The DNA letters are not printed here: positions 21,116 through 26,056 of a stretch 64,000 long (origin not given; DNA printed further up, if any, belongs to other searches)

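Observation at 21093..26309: AT-rich islet with one giant DUF4011 / SF1-helicase / Vsr-DUF559 nuclease / DUF3320 protein: an Hhe-like single-gene defence candidate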

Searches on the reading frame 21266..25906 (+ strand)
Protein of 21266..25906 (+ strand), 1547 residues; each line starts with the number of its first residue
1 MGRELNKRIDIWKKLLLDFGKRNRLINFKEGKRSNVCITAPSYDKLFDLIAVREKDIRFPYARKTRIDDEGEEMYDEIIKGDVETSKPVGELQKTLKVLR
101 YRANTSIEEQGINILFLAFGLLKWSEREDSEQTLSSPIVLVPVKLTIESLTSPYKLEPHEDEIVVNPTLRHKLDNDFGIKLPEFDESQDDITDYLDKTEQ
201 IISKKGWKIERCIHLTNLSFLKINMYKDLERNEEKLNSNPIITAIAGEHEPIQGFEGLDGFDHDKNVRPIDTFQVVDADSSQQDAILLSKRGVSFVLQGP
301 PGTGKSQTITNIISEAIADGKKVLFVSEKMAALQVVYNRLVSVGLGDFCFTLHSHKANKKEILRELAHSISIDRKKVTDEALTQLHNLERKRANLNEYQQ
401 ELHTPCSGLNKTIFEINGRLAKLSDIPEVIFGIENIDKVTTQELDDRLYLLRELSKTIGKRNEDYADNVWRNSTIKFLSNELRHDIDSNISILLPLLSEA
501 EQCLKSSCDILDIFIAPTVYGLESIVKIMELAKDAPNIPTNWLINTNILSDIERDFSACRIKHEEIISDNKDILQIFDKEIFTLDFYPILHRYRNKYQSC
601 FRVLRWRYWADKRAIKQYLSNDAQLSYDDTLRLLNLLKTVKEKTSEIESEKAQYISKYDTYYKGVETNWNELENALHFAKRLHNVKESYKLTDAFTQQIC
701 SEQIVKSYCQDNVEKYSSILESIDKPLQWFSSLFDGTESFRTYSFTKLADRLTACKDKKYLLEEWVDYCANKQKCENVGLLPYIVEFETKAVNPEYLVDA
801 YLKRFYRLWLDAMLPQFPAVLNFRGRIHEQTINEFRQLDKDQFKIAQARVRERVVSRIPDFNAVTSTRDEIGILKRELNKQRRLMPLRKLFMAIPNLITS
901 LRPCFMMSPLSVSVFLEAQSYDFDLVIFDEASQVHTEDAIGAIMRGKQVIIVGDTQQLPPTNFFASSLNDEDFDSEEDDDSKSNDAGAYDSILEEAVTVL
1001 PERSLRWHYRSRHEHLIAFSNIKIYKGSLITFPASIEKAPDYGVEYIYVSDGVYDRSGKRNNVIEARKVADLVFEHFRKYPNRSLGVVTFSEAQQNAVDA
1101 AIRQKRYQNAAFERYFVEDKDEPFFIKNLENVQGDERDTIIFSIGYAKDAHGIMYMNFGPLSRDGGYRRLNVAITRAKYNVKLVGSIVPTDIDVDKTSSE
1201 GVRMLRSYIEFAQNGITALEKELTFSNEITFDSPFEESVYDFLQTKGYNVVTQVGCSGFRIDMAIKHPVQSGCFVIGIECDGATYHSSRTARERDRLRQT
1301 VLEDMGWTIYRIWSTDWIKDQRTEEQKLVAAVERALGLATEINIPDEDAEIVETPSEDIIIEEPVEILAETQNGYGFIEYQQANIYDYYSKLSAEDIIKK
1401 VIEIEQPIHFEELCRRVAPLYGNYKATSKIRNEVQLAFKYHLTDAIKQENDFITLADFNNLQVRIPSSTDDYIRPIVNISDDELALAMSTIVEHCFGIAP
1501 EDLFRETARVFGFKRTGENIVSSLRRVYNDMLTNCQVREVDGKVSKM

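Call 4: search_protein_families(library=pfam, proteins=[window:21266-25906:+], max_evalue=0.01)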
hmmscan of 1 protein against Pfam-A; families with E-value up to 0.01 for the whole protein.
window:21266-25906:+ (1547 aa): 15 families
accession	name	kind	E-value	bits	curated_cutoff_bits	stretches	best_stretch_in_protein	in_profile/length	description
PF13195.11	DUF4011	-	6.3e-39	133.9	22.2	1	16-173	2-158/158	Protein of unknown function (DUF4011)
PF18741.7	MTES_1575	-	2.9e-38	130.3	38.2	1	1235-1331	1-95/96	REase_MTES_1575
PF13086.12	AAA_11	-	5.3e-18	66.1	27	2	918-961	210-253/257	AAA domain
PF13087.12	AAA_12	-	1e-15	58.2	27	1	1001-1186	16-193/195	AAA domain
PF13245.12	AAA_19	-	2.5e-09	37.8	25.1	2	283-361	2-77/134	AAA domain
PF13604.12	AAA_30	-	2.8e-09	37.4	27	1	280-338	4-64/191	AAA domain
PF11784.13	DUF3320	-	3.2e-06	27.5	25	1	1396-1432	14-50/50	Protein of unknown function (DUF3320)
PF01443.25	Viral_helicase1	-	5.4e-05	23.6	21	0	915-964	50-103/228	Viral superfamily 1 RNA helicase core domain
PF09848.15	SLFN-g3_helicase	-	9e-05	22.3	24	0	295-343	4-54/354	Schlafen group 3, DNA/RNA helicase domain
PF08373.16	RAP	-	0.00015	22.1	24.2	1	1278-1327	1-51/58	RAP domain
PF04851.21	ResIII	-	0.003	17.9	22.5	0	291-350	22-83/164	Type III restriction enzyme, res subunit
PF04480.18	DUF559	-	0.0049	17.2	20.6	0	1278-1323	57-99/109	Protein of unknown function (DUF559)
PF24883.2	NPHP3_N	-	0.0051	17.4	24.8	0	295-402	25-112/164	Nephrocystin 3, N-terminal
PF01695.23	IstB_IS21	-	0.0089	16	24.1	0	295-328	95-128/238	IstB-like ATP binding protein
PF05127.21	NAT10_TcmA_helicase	-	0.0091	16.3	22.7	0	296-341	1-47/176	RNA cytidine acetyltransferase NAT10/TcmA, helicase domain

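Call 5: search_protein_families(library=padloc, proteins=[window:21266-25906:+], max_evalue=0.01)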
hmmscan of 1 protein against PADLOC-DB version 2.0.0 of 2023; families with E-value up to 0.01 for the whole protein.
window:21266-25906:+ (1547 aa): 8 families
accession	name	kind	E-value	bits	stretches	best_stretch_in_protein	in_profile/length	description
PDLC05009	PDC-S37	-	0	1497.7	1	4-1544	5-1544/1550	-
PDLC02194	Hhe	-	6.4e-190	631.7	2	816-1345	1271-1793/1911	-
PDLC03920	MkoA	-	9.3e-28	95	2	920-1187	788-1076/1112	-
PDLC03924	MkoC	-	1.1e-25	88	1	642-1209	373-963/1136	-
PDLC03921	MkoA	-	4.9e-13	45.7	2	919-961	1293-1335/1607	-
PDLC02895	DpdJ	-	1.6e-07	26.6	1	923-1186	193-453/2112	DpdJ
PDLC04140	mad8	-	4.2e-07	27.8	1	295-494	30-178/314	mads_8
PDLC05065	PDC-S68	-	0.00017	17.5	1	918-960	699-744/1221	-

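Call 6: search_protein_families(library=ncbifam, proteins=[window:21266-25906:+], max_evalue=0.01)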
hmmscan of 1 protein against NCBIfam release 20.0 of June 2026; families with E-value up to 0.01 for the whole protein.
window:21266-25906:+ (1547 aa): 9 families
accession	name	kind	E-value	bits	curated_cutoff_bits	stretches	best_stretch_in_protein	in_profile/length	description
NF058533.1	antiphage_ProA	equivalog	0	1352.9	1500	1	5-1515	356-1903/1903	anti-phage protein ProA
NF042953.1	Hhe_antiphage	equivalog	2.7e-271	903.7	2000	2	632-1350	980-1694/1797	DUF4011 domain-containing anti-phage protein Hhe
NF040671.1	PLuB_AAA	exception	1.1e-23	82.6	999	2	916-1186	954-1231/1256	PLuB system helicase-like protein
TIGR00376.1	TIGR00376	hypoth_equivalog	5.7e-22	77.9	348.9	3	260-478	139-359/639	IGHMBP2 family helicase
TIGR01448.2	helicase_RecD2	equivalog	1.9e-09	36.2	500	2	260-324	299-363/713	SF1B family DNA helicase RecD2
TIGR01447.1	recD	equivalog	1.5e-05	23.8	310.15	1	888-962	227-305/597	exodeoxyribonuclease V subunit alpha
NF004072.0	PRK05580.2-4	equivalog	0.00074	17.9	1030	1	271-366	115-212/648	primosomal protein N'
TIGR02492.1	flgK_ends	equivalog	0.0054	16.1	170.75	1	386-461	136-212/437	flagellar hook-associated protein FlgK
TIGR03600.1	phage_DnaB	exception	0.0081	15.2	498.65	0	295-342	197-244/421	phage replicative helicase, DnaB family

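Call 17: find_homologous_proteins(query=window:21266-25906:+, max_evalue=1e-10)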
Query window:21266-25906:+ (1547 aa): 7599 proteins with E <= 1e-10 among 8000 candidates; the best 120 are listed.
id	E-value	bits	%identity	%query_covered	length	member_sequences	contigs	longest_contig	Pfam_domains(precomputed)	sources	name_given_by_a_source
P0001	0.0e+0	3505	100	100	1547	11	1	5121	PF11784.14,PF13195.12,PF13087.13,PF13086.13,PF13604.13,PF13245.13,PF18741.8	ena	-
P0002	0.0e+0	3041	90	58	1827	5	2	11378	PF11784.14,PF13195.12,PF13087.13,PF13086.13,PF13604.13,PF13245.13,PF18741.8,PF09848.16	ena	-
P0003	0.0e+0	2888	82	59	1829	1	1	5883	PF11784.14,PF13195.12,PF13087.13,PF13086.13,PF13604.13,PF13245.13,PF18741.8,PF09848.16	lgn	-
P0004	0.0e+0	2844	82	59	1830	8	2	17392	PF11784.14,PF13195.12,PF13087.13,PF13086.13,PF13604.13,PF13245.13,PF18741.8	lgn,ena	-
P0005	0.0e+0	2829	83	58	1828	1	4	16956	PF11784.14,PF13195.12,PF13087.13,PF13086.13,PF13604.13,PF13245.13,PF18741.8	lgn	-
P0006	0.0e+0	2811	80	59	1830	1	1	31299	PF11784.14,PF13195.12,PF13087.13,PF13086.13,PF13604.13,PF13245.13,PF18741.8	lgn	-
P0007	0.0e+0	2788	80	59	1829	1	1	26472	PF11784.14,PF13195.12,PF13087.13,PF13086.13,PF01443.25,PF13604.13,PF13245.13,PF18741.8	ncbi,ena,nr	ncbi:DUF3320 domain-containing protein [bacterium]|nr:DUF3320 domain-containing protein [bacterium]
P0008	0.0e+0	2785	78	59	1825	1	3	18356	PF11784.14,PF13195.12,PF13087.13,PF13086.13,PF13604.13,PF13245.13,PF18741.8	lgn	-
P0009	0.0e+0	2728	81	57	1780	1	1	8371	PF11784.14,PF13195.12,PF13087.13,PF13086.13,PF13604.13,PF13245.13,PF18741.8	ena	-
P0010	0.0e+0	2705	78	59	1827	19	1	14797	PF11784.14,PF13195.12,PF13087.13,PF13086.13,PF13604.13,PF13245.13,PF18741.8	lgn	-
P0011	0.0e+0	2685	77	59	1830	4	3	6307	PF11784.14,PF13195.12,PF13087.13,PF13086.13,PF13604.13,PF13245.13,PF18741.8,PF09848.16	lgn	-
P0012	0.0e+0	2646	75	100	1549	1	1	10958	PF11784.14,PF13195.12,PF13087.13,PF13086.13,PF13604.13,PF13245.13,PF18741.8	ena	-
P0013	0.0e+0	2634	76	58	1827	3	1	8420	PF13195.12,PF13087.13,PF13086.13,PF13604.13,PF13245.13,PF18741.8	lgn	-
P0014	0.0e+0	2625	76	60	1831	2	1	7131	PF11784.14,PF13195.12,PF13087.13,PF13086.13,PF13604.13,PF13245.13,PF18741.8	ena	-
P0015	0.0e+0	2602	75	59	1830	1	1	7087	PF11784.14,PF13195.12,PF13087.13,PF13086.13,PF13604.13,PF13245.13,PF18741.8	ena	-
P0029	0.0e+0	2314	67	59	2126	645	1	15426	PF13195.12,PF13087.13,PF13086.13,PF01443.25,PF13604.13,PF13245.13,PF18741.8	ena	-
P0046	0.0e+0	2281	67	60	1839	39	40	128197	PF13195.12,PF13087.13,PF13086.13,PF13604.13,PF13245.13,PF18741.8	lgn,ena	-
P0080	0.0e+0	2237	66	60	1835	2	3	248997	PF11784.14,PF13195.12,PF13087.13,PF13086.13,PF13604.13,PF13245.13,PF18741.8,PF09848.16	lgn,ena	-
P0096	0.0e+0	2224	66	57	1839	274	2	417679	PF11784.14,PF13195.12,PF13087.13,PF13086.13,PF13604.13,PF13245.13,PF18741.8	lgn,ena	-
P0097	0.0e+0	2223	64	60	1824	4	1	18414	PF13195.12,PF13087.13,PF13086.13,PF13604.13,PF13245.13,PF18741.8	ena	-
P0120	0.0e+0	2202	63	100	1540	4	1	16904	PF13195.12,PF13087.13,PF13086.13,PF13604.13,PF13245.13,PF18741.8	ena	-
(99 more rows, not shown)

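Call 37: search_solved_structures(query=window:21266-25906:+, max_evalue=0.001)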
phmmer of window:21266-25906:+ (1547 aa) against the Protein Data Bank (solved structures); distinct sequences matched with E-value up to 0.001: 15.
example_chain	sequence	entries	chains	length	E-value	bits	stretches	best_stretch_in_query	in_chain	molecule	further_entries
4b3f_X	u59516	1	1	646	3.6e-11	44.5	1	267-340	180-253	DNA-BINDING PROTEIN SMUBP-2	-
4b3g_A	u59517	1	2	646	3.6e-11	44.5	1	267-340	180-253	DNA-BINDING PROTEIN SMUBP-2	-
5mzn_A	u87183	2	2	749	4.6e-10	40.8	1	851-1185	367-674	Helicase SEN1,Helicase SEN1 | Helicase SEN1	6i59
2xzo_A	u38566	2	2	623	3.1e-06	28.1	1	922-1186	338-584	REGULATOR OF NONSENSE TRANSCRIPTS 1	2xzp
2gjk_A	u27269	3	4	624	3.1e-06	28.1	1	922-1186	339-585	Regulator of nonsense transcripts 1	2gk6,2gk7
6ej5_A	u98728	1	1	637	3.4e-06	28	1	922-1186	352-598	Regulator of nonsense transcripts 1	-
8rd3_A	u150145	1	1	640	5.5e-06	27.3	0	922-1186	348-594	ATP-dependent helicase NAM7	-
9qwn_A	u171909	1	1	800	7.6e-06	26.8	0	922-1186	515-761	Isoform 2 of Regulator of nonsense transcripts 1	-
2wjv_A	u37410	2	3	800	8e-06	26.8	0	922-1186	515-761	REGULATOR OF NONSENSE TRANSCRIPTS 1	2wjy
2xzl_A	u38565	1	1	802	1.2e-05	26.2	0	922-1186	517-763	ATP-DEPENDENT HELICASE NAM7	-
5eaw_A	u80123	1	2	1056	1.8e-05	25.6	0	922-961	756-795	DNA replication ATP-dependent helicase/nuclease DNA2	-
5eax_A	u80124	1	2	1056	1.8e-05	25.6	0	922-961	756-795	DNA replication ATP-dependent helicase/nuclease DNA2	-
5ean_A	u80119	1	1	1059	1.8e-05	25.6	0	922-961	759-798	DNA replication ATP-dependent helicase/nuclease DNA2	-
9qdq_A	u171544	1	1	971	2.3e-05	25.3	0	922-1186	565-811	ATP-dependent helicase NAM7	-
8ftm_A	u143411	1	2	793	0.00029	21.6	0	919-1185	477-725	5'-3' RNA helicase-like protein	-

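Call 38: search_dna_similar(query=window:21266-25906:+, collection=phages, mode=protein, max_rows=15)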
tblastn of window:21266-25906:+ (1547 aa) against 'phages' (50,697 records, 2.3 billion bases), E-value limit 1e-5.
Records with a match: 3; places in all: 3; records where one place covers at least 80% of the query: 1.
Best place of each record, by identity: <60% 3.
By first word of the organism name: Liberibacter 2; Bacteriophage 1.
By host as written in the record: - 1; Candidatus Liberibacter asiaticus 1; Candidatus Liberibacter asiaticus str. JXGC 1.
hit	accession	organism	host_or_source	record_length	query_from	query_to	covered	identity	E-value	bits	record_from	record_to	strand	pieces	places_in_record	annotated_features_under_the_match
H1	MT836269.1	Bacteriophage sp.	human fecal samples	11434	11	1438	82%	32.0%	6e-111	608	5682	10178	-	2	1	record has no annotation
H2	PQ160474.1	Liberibacter phage P-9PA-3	Candidatus Liberibacter asiaticus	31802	1001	1134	8%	38.7%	1e-10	93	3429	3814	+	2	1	DNA helicase-like protein (x2)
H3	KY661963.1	Liberibacter phage P-JXGC-3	Candidatus Liberibacter asiaticus str. ...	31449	1001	1134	8%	38.7%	1e-10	93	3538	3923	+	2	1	hypothetical protein | DNA helicase related protein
